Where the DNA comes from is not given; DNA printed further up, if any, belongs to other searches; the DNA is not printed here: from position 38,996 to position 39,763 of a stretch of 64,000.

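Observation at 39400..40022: C-terminal colicin-DNase/HNH-like signature on the giant protein followed 14 bp later by a small leaderless helical protein (toxin-immunity-like arrangement)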

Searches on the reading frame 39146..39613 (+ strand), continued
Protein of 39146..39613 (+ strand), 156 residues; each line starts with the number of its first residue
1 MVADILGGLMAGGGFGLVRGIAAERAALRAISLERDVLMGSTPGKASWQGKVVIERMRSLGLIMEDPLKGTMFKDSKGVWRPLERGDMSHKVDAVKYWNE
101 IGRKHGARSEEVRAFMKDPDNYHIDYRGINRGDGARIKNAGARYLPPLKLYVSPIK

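Call 91: search_dna_similar(query=window:39206-39613:+, collection=plasmids, mode=protein, max_rows=15)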
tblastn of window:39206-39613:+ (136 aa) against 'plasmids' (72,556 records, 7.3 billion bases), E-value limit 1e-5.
Records with a match: 23; places in all: 23; records where one place covers at least 80% of the query: 11.
Best place of each record, by identity: <60% 23.
By first word of the organism name: Bacillus 15; Ralstonia 7; Rhizobium 1.
By predicted mobility (MOB-suite, as given by PLSDB): non-mobilizable 23.
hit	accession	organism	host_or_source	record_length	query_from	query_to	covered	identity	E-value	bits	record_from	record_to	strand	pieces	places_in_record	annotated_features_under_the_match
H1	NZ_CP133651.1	Bacillus cereus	-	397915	15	129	85%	45.9%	2e-23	101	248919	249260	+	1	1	T7SS effector LXG polymorphic toxin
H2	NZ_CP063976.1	Bacillus cereus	Soil in tiger area of zoo,cell culture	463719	15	129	85%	45.9%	2e-23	101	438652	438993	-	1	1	T7SS effector LXG polymorphic toxin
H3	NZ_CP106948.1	Bacillus thuringiensis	BGSC database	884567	15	129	85%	45.9%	2e-23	101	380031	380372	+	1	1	T7SS effector LXG polymorphic toxin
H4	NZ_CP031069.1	Bacillus sp. JAS24-2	cell culture,soil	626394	15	129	85%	45.9%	2e-23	100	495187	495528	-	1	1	T7SS effector LXG polymorphic toxin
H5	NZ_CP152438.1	Bacillus sp. BR3(2024)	-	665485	15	129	85%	45.9%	2e-23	100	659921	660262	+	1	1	T7SS effector LXG polymorphic toxin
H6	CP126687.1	Bacillus bombysepticus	Microtermes sp. colony Mi106,bacterial ...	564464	15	129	85%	45.9%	3e-23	100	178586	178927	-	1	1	T7SS effector LXG polymorphic toxin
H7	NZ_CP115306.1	Bacillus cereus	microbe,Penaeus vannamei pond water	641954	15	129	85%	45.9%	3e-23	100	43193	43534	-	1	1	T7SS effector LXG polymorphic toxin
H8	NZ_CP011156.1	Bacillus cereus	cell culture,vomit of food poisoning ...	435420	15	129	85%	45.9%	5e-23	100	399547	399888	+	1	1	T7SS effector LXG polymorphic toxin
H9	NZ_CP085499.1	Bacillus cereus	coffee,cell culture,root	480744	15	129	85%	45.1%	8e-23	99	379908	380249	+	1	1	T7SS effector LXG polymorphic toxin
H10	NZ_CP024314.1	Rhizobium sp. NXC24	Phaseolus vulgaris,cell culture,plant ...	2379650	7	127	89%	41.9%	1e-16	82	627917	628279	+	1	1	record has no annotation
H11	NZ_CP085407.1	Bacillus bombysepticus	single cell,soil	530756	15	129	85%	43.4%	3e-21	95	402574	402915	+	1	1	none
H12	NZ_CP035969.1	Bacillus mycoides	cell culture,soil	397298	24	127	76%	46.8%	7e-20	91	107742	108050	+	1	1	GH-E family nuclease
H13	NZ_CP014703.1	Ralstonia solanacearum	Solanum tuberosum,cell culture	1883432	15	117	76%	45.6%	4e-20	92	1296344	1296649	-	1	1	none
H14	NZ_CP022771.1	Ralstonia solanacearum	Solanum tuberosum,single cell,Potato ...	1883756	15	117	76%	45.6%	4e-20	92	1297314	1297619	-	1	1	none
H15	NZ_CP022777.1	Ralstonia solanacearum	Solanum tuberosum,single cell,Potato ...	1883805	15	117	76%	45.6%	4e-20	92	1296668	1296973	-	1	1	none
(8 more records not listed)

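Call 92: get_annotated_region(hit=H1, flank=2500)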
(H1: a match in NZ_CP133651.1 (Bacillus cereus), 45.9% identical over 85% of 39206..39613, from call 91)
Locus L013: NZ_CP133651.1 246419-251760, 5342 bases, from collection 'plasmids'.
description: Bacillus cereus strain B6 plasmid unnamed2, complete sequence
organism: Bacillus cereus (NCBI taxid 1396)
taxonomy: Bacteria; Bacillota; Bacilli; Bacillales; Bacillaceae; Bacillus; Bacillus cereus
host: -; source: -; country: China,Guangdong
typing (MOB-suite, as given by PLSDB): non-mobilizable; replicon rep_cluster_125
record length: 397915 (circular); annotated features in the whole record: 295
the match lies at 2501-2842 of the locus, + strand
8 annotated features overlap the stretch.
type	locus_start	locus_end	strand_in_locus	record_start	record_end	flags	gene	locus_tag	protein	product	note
CDS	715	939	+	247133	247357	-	-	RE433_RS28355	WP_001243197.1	TIGR04197 family type VII secretion effector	-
CDS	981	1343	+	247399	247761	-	-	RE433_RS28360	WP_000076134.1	DUF3958 family protein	-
CDS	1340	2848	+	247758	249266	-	-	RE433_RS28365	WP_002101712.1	T7SS effector LXG polymorphic toxin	-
CDS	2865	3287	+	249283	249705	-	-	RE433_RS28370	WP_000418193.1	hypothetical protein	-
CDS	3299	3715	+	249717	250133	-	-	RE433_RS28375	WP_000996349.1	hypothetical protein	-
CDS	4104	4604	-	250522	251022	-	-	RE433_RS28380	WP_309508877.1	phage integrase SAM-like domain-containing protein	-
CDS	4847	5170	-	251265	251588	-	-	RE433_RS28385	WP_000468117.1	helix-turn-helix transcriptional regulator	-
CDS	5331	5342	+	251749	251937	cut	-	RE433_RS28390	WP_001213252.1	helix-turn-helix transcriptional regulator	-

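Call 93: get_annotated_region(hit=H13, flank=3000)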
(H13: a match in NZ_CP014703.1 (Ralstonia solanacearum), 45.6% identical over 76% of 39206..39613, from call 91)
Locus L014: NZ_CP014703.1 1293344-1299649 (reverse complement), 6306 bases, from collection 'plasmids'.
description: Ralstonia solanacearum strain KACC 10722 plasmid unnamed, complete sequence
organism: Ralstonia solanacearum (NCBI taxid 305)
taxonomy: Bacteria; Pseudomonadota; Betaproteobacteria; Burkholderiales; Burkholderiaceae; Ralstonia; Ralstonia solanacearum
host: -; source: Solanum tuberosum,cell culture; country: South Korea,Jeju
typing (MOB-suite, as given by PLSDB): non-mobilizable
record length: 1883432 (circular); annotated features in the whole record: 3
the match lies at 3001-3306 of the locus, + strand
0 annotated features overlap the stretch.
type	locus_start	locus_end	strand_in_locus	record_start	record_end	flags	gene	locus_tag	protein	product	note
